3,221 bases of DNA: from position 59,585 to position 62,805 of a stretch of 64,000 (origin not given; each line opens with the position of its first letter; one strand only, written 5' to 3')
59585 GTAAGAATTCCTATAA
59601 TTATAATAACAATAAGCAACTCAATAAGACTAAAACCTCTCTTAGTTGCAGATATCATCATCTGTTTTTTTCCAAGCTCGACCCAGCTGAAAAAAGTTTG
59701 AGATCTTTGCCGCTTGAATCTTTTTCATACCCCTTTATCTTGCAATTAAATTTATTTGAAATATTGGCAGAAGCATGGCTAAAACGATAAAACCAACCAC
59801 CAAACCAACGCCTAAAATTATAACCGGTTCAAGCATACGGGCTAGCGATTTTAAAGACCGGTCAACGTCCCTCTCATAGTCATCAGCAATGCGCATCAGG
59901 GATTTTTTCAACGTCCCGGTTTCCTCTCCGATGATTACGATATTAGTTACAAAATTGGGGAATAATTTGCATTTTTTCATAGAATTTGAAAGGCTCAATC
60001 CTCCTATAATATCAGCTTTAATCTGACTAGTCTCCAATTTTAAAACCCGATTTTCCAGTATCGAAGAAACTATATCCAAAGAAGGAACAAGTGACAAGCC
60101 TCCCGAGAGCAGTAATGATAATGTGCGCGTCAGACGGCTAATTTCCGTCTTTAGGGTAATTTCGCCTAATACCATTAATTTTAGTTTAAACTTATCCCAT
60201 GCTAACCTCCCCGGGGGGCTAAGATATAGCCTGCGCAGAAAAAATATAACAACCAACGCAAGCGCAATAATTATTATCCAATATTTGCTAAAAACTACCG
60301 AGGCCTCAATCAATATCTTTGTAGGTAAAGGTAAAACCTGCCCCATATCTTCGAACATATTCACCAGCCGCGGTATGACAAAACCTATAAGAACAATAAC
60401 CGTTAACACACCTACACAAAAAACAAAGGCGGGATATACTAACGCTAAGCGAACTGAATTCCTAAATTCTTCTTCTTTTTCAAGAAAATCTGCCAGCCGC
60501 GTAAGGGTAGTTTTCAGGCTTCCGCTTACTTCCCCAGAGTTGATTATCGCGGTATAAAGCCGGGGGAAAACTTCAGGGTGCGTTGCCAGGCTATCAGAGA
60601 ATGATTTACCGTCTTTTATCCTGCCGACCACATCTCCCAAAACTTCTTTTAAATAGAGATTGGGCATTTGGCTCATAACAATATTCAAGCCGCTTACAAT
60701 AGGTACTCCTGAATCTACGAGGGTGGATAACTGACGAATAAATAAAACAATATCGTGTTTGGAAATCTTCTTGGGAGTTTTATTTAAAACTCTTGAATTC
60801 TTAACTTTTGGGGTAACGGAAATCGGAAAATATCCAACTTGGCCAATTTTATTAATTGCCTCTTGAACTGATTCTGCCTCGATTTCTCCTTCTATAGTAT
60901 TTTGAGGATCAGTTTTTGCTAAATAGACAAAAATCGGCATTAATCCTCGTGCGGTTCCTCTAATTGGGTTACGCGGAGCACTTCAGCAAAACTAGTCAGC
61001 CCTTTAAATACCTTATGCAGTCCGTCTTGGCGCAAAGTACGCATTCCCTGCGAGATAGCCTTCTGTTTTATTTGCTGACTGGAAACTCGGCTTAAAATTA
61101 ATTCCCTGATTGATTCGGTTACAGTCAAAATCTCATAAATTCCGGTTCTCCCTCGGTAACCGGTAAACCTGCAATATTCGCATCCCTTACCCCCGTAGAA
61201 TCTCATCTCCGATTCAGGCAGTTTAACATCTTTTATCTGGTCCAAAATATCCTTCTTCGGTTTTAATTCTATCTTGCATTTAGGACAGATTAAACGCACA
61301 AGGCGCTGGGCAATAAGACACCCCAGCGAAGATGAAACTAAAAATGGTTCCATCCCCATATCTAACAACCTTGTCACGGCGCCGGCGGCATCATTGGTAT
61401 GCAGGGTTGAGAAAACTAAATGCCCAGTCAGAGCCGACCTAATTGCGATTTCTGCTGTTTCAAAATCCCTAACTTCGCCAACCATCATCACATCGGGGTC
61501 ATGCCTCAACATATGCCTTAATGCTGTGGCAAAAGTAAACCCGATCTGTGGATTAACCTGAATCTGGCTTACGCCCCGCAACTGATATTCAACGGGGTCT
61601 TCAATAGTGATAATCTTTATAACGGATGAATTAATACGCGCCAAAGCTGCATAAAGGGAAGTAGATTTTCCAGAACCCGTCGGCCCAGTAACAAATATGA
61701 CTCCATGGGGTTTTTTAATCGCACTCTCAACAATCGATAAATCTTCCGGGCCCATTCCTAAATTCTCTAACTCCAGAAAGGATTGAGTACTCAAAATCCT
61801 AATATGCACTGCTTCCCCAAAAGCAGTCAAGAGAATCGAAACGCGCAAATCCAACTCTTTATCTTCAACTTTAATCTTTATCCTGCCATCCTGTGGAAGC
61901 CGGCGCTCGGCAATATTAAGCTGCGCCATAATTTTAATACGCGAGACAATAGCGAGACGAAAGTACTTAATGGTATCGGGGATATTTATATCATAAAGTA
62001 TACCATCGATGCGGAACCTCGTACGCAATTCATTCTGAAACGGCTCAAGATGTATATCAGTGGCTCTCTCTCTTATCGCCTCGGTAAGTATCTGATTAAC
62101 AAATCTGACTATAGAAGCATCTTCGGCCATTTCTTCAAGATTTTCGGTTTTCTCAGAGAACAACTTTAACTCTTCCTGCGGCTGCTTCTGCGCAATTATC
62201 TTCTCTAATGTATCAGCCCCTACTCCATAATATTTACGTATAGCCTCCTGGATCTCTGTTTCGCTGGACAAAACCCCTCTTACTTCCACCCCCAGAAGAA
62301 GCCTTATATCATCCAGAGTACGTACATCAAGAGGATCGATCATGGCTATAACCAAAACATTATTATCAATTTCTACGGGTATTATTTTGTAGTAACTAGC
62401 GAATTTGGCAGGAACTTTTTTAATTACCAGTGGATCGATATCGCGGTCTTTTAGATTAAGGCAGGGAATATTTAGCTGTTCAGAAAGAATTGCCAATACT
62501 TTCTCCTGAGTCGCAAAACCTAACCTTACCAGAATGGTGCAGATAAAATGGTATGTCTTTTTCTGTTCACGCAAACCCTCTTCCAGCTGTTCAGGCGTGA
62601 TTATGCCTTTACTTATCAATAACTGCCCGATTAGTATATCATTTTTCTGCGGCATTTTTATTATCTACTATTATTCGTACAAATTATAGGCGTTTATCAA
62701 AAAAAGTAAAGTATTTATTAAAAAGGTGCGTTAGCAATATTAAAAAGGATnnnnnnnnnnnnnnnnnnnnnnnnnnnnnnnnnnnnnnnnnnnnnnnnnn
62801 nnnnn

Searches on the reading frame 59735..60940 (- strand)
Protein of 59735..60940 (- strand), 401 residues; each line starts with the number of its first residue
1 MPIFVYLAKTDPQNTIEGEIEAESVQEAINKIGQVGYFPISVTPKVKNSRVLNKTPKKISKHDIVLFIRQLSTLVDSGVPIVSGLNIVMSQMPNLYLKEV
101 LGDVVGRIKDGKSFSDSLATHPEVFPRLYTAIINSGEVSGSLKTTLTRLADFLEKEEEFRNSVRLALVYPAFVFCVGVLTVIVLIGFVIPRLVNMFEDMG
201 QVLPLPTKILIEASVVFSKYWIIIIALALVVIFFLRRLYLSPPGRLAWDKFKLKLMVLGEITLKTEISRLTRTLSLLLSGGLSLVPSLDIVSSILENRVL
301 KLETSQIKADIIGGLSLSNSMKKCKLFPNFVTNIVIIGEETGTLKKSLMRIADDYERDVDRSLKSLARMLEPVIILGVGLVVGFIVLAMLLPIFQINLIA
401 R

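Call 72: search_protein_families(library=pfam, proteins=[window:59735-60940:-])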
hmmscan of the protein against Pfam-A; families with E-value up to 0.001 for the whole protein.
window:59735-60940:- (401 aa): 1 family
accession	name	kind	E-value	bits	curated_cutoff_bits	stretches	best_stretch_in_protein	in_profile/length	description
PF00482.28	T2SSF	-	1.6e-61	206.3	25.2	2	67-190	1-125/125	Type II secretion system (T2SS), protein F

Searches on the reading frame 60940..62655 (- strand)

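Call 72: search_protein_families(library=pfam, proteins=[window:60940-62655:-])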
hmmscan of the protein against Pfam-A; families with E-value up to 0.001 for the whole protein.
window:60940-62655:- (571 aa): 4 families
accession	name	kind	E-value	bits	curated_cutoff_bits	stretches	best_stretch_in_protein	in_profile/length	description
PF00437.27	T2SSE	-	5.4e-134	446.9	24.9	1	176-561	2-370/370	Type II/IV secretion system protein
PF05157.20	MshEN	-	1.2e-20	73.8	23.1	1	61-145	1-86/90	MshEN domain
PF25199.1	nSTAND_NTPase5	-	0.00054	20.2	34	0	314-359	38-84/145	Novel STAND NTPase 5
PF13401.12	AAA_22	-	0.00083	20.1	27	0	316-349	4-40/130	AAA domain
